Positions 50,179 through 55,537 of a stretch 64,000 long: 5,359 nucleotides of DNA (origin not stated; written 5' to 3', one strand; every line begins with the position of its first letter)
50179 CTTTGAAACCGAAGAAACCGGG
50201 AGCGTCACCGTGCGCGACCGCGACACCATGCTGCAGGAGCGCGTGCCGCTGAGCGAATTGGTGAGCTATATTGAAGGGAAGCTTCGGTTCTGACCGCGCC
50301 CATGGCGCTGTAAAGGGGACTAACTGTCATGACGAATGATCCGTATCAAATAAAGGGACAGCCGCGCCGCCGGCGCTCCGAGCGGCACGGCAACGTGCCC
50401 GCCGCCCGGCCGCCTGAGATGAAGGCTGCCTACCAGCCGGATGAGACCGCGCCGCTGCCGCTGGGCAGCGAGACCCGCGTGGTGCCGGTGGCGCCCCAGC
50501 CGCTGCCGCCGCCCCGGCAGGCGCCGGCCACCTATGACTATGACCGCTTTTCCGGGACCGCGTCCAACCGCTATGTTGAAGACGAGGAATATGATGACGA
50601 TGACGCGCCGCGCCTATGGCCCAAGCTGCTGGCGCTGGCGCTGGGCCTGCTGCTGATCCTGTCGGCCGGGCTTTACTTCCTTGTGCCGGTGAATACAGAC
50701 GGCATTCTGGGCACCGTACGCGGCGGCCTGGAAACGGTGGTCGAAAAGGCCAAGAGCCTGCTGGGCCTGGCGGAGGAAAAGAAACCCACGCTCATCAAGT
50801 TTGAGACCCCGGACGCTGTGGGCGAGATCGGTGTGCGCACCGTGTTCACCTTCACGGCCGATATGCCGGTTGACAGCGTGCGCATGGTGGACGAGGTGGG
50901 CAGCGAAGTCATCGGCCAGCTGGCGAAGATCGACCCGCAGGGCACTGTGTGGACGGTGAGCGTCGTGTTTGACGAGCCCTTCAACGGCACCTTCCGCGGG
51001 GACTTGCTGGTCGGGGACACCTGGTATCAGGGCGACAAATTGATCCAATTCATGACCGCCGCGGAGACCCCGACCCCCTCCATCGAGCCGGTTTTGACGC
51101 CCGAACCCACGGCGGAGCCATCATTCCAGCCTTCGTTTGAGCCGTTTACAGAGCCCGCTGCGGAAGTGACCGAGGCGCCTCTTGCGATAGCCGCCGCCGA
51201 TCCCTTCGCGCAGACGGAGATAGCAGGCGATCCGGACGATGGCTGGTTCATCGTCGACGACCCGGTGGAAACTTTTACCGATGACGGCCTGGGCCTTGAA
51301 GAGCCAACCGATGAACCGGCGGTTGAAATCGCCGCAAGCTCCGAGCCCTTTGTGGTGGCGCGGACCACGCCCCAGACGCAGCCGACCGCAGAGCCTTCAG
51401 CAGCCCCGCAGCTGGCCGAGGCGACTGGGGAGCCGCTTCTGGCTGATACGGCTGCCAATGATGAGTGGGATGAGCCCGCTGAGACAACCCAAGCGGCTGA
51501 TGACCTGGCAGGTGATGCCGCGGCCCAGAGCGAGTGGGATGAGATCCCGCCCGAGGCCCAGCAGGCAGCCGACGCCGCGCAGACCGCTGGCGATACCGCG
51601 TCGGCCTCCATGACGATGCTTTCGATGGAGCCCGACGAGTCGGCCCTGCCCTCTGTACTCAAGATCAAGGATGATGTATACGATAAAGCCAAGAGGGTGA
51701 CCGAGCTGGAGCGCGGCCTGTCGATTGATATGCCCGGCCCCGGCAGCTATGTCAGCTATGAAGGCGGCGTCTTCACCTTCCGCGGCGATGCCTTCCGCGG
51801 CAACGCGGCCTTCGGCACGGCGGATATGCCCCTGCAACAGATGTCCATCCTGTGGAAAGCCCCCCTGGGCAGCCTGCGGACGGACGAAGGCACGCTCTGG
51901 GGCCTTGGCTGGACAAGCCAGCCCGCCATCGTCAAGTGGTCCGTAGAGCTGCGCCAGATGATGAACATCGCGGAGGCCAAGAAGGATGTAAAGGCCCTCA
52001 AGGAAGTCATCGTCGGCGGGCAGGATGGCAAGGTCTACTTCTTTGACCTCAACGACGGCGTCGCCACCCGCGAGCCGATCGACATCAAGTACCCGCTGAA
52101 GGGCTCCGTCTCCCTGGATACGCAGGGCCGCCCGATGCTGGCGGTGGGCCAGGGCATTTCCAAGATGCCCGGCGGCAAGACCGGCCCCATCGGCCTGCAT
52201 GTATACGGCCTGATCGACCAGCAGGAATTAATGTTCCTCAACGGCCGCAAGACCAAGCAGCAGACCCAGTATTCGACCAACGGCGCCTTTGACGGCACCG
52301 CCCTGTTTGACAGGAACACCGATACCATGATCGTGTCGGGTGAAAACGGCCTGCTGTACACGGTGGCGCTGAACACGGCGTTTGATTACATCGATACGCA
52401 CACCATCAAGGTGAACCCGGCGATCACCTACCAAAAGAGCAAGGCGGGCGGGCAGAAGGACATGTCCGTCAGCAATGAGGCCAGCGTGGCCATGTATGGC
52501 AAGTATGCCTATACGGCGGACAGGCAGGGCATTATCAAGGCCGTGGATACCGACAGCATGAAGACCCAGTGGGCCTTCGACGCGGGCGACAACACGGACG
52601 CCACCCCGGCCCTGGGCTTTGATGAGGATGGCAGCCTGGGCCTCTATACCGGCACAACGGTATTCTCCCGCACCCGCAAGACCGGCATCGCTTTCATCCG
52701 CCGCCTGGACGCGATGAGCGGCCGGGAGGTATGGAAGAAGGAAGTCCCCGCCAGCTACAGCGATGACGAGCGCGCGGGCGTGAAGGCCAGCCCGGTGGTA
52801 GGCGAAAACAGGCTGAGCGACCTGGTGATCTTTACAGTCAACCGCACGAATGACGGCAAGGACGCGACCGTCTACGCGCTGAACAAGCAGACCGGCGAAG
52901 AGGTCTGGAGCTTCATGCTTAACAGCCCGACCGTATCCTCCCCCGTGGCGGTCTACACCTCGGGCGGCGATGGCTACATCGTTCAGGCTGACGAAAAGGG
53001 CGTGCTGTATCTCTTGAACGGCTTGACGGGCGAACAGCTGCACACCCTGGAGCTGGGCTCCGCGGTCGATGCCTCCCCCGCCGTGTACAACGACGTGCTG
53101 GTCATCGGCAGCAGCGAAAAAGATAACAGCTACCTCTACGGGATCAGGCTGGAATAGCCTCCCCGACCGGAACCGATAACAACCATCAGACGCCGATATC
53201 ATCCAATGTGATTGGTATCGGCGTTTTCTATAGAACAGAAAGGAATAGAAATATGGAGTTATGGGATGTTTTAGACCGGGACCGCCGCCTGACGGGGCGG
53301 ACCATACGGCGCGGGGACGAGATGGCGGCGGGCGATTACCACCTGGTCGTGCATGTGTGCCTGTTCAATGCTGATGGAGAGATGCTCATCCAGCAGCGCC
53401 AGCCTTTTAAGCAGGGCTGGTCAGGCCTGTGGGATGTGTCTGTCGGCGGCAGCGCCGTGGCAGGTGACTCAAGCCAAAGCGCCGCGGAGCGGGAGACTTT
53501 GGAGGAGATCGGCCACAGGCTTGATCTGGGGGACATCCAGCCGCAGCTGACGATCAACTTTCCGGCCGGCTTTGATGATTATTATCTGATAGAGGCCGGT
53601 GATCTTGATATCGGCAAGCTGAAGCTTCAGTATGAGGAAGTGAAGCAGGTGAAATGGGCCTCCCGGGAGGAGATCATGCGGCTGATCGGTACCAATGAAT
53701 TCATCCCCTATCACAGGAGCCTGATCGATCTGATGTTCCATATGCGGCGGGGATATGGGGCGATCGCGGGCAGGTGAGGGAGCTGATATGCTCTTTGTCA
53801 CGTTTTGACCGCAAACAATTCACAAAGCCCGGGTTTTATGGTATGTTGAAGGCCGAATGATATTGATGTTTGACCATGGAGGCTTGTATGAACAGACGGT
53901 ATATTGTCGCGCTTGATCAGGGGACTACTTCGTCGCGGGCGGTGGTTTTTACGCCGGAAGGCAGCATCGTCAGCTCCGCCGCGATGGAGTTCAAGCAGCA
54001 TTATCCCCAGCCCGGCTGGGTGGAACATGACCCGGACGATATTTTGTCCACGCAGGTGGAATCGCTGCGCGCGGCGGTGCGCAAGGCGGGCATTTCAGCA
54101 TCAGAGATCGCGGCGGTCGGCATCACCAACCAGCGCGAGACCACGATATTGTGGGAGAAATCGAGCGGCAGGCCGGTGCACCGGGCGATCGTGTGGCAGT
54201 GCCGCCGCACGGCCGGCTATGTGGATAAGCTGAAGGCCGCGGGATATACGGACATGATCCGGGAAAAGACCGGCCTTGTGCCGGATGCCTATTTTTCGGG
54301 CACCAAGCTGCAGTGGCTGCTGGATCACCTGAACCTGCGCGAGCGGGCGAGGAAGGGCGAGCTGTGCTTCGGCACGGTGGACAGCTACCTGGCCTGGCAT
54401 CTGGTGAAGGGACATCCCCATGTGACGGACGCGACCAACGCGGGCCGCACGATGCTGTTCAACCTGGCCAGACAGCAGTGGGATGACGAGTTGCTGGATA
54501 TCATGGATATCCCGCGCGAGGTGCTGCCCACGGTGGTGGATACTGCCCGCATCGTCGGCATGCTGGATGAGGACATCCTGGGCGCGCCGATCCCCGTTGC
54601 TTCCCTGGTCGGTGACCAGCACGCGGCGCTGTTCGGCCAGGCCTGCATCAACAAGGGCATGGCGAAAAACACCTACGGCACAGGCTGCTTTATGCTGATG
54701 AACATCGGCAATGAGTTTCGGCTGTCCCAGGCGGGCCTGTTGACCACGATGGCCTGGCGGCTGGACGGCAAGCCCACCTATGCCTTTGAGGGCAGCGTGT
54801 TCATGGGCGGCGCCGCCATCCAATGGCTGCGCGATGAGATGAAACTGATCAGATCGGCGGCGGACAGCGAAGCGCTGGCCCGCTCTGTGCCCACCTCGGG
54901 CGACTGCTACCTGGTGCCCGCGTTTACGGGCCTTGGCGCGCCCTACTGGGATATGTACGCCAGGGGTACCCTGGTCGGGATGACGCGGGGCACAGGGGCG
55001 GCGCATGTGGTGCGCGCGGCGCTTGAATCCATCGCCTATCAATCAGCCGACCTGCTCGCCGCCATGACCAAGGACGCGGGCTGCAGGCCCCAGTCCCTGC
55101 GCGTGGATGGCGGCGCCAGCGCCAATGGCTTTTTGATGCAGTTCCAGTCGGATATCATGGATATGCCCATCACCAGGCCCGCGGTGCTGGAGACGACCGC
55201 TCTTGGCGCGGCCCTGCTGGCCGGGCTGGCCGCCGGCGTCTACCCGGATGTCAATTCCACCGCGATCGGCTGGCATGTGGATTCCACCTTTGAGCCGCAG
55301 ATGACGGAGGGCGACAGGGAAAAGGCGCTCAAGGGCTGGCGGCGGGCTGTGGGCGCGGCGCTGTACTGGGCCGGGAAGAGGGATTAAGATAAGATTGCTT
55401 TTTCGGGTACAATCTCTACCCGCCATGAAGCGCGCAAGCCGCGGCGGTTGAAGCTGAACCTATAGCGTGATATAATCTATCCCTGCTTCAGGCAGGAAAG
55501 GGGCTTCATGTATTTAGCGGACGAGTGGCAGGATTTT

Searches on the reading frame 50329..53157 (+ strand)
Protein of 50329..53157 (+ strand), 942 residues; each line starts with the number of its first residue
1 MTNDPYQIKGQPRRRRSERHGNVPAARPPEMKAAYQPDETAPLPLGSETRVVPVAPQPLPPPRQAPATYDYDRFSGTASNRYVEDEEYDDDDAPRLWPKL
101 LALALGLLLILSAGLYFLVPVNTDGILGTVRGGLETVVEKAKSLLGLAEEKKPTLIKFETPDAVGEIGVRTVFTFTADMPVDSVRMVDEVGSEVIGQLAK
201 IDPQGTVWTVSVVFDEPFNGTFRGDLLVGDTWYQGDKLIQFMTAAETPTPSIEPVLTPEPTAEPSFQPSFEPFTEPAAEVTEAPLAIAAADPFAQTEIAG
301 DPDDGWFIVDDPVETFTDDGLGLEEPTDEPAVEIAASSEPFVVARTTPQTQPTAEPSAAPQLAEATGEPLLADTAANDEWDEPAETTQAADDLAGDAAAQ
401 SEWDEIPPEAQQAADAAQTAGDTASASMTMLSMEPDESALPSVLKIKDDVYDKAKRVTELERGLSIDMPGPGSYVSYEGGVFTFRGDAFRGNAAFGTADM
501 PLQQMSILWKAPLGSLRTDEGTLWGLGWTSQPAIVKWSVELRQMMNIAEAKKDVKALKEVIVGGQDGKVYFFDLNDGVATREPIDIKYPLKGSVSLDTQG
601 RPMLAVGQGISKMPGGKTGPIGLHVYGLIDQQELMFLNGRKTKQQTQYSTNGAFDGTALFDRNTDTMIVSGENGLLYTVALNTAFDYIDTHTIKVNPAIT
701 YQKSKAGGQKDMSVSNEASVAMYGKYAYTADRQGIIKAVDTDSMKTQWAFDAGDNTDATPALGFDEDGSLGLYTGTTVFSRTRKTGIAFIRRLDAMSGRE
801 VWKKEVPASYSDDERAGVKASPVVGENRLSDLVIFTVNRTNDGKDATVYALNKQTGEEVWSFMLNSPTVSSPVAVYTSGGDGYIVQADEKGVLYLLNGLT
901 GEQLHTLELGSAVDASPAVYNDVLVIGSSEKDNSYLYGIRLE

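Call 78: search_protein_families(library=pfam, proteins=[window:50329-53157:+], max_evalue=0.0001)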
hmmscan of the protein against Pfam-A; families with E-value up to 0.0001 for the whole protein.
window:50329-53157:+ (942 aa): 3 families
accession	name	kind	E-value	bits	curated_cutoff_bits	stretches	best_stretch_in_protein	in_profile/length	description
PF13570.13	Beta-prop_ACSF4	-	2e-18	67.3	133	1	844-929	234-320/329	Beta-alanine-activating enzyme, beta-propeller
PF13360.13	PQQ_2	-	1.3e-15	58.1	27.6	1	844-928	1-80/233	Outer membrane protein assembly factor BamB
PF01011.28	PQQ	-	3.8e-07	29.6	26.7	0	842-884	554-595/595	Glucose/ethanol/alcohol dehydrogenase, beta-propeller domain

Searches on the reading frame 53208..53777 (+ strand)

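Call 78: search_protein_families(library=pfam, proteins=[window:53208-53777:+], max_evalue=0.0001)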
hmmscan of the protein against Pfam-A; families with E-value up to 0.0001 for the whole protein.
window:53208-53777:+ (189 aa): 1 family
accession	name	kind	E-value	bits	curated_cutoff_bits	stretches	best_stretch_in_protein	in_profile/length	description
PF00293.34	NUDIX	-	3.8e-14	53.3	21.1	1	44-158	2-120/134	NUDIX domain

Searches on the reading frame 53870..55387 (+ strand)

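Call 78: search_protein_families(library=pfam, proteins=[window:53870-55387:+], max_evalue=0.0001)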
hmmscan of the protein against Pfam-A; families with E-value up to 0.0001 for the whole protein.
window:53870-55387:+ (505 aa): 2 families
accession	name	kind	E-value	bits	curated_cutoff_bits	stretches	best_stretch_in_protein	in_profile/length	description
PF00370.27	FGGY_N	-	3e-72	243.6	28.8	1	11-256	1-245/245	FGGY family of carbohydrate kinases, N-terminal domain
PF02782.22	FGGY_C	-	1.8e-41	142.5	27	1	266-455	2-198/198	FGGY family of carbohydrate kinases, C-terminal domain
